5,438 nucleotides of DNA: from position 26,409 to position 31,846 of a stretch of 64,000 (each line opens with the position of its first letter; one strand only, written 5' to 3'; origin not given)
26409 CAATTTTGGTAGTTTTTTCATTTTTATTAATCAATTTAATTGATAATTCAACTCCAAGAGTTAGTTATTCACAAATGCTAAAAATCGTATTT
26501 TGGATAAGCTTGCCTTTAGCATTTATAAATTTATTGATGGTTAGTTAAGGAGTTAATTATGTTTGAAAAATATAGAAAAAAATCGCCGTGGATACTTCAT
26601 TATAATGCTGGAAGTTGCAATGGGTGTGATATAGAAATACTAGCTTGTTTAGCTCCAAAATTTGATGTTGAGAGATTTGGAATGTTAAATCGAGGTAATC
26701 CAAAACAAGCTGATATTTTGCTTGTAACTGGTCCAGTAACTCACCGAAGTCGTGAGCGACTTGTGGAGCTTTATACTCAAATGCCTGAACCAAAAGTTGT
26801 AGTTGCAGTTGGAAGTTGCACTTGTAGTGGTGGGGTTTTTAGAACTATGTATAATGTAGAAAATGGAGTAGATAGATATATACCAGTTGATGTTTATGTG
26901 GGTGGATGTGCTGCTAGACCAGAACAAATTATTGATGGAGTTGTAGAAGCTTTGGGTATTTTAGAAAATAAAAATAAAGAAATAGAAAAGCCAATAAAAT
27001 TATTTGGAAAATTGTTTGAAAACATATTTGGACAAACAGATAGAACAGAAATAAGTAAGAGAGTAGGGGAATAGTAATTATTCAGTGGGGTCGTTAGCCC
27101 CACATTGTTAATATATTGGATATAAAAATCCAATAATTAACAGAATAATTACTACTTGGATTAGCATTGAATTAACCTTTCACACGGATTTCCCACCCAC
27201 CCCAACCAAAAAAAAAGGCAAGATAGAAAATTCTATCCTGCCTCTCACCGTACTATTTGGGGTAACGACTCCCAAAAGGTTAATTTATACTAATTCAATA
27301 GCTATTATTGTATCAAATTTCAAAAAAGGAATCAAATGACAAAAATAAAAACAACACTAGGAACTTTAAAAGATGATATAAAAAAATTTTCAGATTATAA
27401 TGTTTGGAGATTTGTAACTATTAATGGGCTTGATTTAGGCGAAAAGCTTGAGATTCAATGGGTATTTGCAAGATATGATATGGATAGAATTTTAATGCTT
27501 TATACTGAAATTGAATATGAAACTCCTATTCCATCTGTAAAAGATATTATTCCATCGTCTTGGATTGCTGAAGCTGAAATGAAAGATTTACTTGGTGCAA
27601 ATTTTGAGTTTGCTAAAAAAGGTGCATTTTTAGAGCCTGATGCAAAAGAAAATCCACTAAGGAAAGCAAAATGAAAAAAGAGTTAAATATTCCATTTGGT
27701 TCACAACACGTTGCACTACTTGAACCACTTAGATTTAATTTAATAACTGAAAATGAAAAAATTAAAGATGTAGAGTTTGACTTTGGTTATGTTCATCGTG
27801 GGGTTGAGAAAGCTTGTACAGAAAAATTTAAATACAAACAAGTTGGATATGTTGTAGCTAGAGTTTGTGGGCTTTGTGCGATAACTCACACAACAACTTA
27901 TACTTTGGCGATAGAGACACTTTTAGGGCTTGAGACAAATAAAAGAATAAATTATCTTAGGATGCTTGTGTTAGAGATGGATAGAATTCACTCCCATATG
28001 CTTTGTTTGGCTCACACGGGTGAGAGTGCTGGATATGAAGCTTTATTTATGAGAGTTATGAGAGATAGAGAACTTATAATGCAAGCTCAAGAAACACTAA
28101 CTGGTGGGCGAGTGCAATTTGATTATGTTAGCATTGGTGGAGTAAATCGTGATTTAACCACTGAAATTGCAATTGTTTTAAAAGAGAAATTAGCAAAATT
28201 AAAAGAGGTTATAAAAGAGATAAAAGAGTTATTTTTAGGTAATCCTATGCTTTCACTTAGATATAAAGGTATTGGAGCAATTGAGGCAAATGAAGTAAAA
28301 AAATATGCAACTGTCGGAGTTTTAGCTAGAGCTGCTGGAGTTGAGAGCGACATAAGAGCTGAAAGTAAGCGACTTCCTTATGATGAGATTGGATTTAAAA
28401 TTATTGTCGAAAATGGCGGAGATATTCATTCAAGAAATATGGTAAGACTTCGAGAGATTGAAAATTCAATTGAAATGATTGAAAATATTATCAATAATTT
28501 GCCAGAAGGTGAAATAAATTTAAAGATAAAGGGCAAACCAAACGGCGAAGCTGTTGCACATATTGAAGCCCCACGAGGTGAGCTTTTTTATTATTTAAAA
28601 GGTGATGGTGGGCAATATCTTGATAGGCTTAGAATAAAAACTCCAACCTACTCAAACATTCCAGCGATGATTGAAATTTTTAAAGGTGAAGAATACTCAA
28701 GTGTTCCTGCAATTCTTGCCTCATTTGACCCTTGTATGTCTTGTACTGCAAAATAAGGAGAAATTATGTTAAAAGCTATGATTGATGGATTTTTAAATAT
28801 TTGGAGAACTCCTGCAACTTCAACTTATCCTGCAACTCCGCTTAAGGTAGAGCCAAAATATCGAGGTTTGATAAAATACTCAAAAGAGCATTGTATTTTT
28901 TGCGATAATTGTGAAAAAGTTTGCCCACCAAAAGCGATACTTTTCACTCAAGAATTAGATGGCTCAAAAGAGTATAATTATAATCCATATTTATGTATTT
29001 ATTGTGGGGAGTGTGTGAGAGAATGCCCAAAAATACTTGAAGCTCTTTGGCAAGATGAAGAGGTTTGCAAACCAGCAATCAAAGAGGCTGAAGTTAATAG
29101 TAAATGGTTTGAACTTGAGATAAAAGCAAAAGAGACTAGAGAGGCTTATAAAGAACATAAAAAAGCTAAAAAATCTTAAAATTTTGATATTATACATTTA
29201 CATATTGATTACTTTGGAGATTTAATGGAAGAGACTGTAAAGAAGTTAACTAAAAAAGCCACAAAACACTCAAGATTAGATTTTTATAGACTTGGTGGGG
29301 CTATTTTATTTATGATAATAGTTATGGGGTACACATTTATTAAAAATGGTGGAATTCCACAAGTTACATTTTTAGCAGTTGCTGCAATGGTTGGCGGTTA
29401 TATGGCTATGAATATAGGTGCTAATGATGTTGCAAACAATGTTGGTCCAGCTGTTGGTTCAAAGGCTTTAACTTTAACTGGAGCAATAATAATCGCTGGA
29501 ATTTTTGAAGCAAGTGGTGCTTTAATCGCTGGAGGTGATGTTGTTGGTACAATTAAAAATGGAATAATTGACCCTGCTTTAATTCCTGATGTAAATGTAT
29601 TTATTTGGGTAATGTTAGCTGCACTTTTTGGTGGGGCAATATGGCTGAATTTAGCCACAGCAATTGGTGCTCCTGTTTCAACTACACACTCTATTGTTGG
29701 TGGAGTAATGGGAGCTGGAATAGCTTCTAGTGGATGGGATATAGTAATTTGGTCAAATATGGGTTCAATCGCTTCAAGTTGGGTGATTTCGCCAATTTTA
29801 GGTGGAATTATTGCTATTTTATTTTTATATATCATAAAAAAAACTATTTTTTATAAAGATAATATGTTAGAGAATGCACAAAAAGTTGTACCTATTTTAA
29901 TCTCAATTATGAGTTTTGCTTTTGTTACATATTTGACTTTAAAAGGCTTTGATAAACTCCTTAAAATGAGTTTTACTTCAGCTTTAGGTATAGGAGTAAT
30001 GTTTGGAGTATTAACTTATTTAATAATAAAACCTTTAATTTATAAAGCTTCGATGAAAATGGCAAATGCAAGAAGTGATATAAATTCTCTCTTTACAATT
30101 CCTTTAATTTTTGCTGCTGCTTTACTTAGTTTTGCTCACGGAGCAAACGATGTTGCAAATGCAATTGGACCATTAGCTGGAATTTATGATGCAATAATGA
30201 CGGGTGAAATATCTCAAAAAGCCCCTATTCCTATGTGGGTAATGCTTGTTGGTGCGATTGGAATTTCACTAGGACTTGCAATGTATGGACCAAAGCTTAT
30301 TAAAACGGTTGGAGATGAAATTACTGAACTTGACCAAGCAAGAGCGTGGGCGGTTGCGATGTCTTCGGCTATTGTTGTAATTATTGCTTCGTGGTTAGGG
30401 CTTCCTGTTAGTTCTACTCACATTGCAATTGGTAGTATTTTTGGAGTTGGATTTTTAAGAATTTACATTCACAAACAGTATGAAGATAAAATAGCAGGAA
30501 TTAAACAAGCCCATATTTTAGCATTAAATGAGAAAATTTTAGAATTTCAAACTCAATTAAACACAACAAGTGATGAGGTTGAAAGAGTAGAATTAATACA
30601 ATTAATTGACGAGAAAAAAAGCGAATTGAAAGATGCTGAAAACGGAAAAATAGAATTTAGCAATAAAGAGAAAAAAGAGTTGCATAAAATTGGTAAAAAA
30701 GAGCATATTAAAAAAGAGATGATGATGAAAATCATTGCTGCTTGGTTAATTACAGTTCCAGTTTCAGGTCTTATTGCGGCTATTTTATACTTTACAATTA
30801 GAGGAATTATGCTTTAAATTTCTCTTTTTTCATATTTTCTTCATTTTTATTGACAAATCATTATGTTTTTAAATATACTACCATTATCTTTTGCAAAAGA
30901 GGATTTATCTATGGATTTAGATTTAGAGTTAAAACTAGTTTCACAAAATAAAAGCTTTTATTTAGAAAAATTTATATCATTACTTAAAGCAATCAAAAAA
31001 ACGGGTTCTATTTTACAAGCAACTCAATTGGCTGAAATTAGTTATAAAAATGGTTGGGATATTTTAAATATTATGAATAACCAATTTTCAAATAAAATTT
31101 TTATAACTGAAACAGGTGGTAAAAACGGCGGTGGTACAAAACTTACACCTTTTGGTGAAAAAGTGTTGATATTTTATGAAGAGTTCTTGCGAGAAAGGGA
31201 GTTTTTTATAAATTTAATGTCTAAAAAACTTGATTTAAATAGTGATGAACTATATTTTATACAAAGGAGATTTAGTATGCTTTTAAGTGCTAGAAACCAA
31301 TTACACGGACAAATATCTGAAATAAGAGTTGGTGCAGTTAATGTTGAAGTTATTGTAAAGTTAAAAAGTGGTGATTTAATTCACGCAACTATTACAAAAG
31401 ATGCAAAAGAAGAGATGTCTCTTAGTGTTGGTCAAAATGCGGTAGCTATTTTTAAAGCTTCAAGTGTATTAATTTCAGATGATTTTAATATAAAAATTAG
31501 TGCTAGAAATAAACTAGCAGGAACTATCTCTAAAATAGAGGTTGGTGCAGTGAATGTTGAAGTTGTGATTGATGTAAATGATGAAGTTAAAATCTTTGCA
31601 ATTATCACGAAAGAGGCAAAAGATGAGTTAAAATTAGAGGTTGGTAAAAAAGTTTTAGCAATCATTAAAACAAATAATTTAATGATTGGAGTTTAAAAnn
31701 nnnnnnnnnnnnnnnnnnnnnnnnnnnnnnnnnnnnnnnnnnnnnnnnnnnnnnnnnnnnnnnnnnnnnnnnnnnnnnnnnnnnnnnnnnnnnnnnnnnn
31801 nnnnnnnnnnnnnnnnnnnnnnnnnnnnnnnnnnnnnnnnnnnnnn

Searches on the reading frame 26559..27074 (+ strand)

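Call 84: search_protein_families(library=pfam, proteins=[window:26559-27074:+], max_evalue=0.0001)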
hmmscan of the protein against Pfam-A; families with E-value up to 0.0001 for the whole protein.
window:26559-27074:+ (171 aa): 1 family
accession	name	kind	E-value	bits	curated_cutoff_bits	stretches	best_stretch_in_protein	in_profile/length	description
PF01058.29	Oxidored_q6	-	2.5e-30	105.2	27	1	20-130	1-127/128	NADH ubiquinone oxidoreductase, 20 Kd subunit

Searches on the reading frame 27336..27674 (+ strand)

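Call 81: search_protein_families(library=pfam, proteins=[window:27336-27674:+], max_evalue=0.0001)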
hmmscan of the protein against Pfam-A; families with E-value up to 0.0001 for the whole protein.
window:27336-27674:+ (112 aa): 1 family
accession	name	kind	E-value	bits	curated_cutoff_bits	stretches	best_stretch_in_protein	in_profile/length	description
PF00329.25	Complex1_30kDa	-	7.7e-09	36.6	22.5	1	4-110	8-116/124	Respiratory-chain NADH dehydrogenase, 30 Kd subunit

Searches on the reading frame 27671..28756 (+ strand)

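Call 81: search_protein_families(library=pfam, proteins=[window:27671-28756:+], max_evalue=0.0001)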
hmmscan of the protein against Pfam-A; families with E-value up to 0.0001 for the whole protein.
window:27671-28756:+ (361 aa): 2 families
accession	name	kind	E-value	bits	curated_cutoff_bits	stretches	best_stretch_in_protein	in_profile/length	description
PF00346.24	Complex1_49kDa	-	1.2e-58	198.8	24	2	121-284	3-166/271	Respiratory-chain NADH dehydrogenase, 49 Kd subunit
PF00374.24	NiFeSe_Hases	-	9.1e-11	41.8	25.8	1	43-111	1-68/508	Nickel-dependent hydrogenase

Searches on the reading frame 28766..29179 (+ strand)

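Call 81: search_protein_families(library=pfam, proteins=[window:28766-29179:+], max_evalue=0.0001)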
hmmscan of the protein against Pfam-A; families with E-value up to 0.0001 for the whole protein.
window:28766-29179:+ (137 aa): 7 families
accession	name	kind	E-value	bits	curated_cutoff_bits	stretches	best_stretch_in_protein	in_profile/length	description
PF12838.12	Fer4_7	-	1.2e-10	42.1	27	1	42-89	1-50/52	4Fe-4S dicluster domain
PF00037.32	Fer4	-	1.1e-09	38.1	21.1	2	37-58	2-23/24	4Fe-4S binding domain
PF13237.11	Fer4_10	-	3.3e-09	37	25.5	1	36-88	2-53/53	4Fe-4S dicluster domain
PF13187.11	Fer4_9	-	1.5e-07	31.8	27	1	42-89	1-49/52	4Fe-4S dicluster domain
PF14697.11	Fer4_21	-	1.3e-06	28.8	35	0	35-58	33-57/59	4Fe-4S dicluster domain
PF12837.12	Fer4_6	-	2.6e-06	27.5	25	0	72-88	4-20/24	4Fe-4S binding domain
PF13484.11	Fer4_16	-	1e-05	26.6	30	0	42-72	1-32/66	4Fe-4S double cluster binding domain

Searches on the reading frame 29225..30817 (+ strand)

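Call 81: search_protein_families(library=pfam, proteins=[window:29225-30817:+], max_evalue=0.0001)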
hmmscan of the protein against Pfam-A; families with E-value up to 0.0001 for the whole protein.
window:29225-30817:+ (530 aa): 1 family
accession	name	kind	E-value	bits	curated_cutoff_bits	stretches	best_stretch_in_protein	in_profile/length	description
PF01384.25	PHO4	-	4.5e-109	365.1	33.7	1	64-518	1-350/350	Phosphate transporter family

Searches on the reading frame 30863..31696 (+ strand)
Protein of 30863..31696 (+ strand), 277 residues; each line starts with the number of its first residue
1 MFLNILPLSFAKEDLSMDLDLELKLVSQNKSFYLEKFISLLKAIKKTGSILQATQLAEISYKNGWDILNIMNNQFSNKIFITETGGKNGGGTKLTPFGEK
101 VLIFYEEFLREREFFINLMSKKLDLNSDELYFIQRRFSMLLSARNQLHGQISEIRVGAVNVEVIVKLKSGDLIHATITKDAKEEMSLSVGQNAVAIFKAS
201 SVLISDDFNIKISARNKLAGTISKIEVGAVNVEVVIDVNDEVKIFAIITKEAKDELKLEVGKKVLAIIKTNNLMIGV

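Call 81: search_protein_families(library=pfam, proteins=[window:30863-31696:+], max_evalue=0.0001)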
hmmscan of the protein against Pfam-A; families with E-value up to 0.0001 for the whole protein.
window:30863-31696:+ (277 aa): 1 family
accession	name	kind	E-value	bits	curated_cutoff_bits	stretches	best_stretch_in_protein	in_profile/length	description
PF03459.23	TOBE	-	2.9e-29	101.5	22.3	2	213-274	2-63/64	TOBE domain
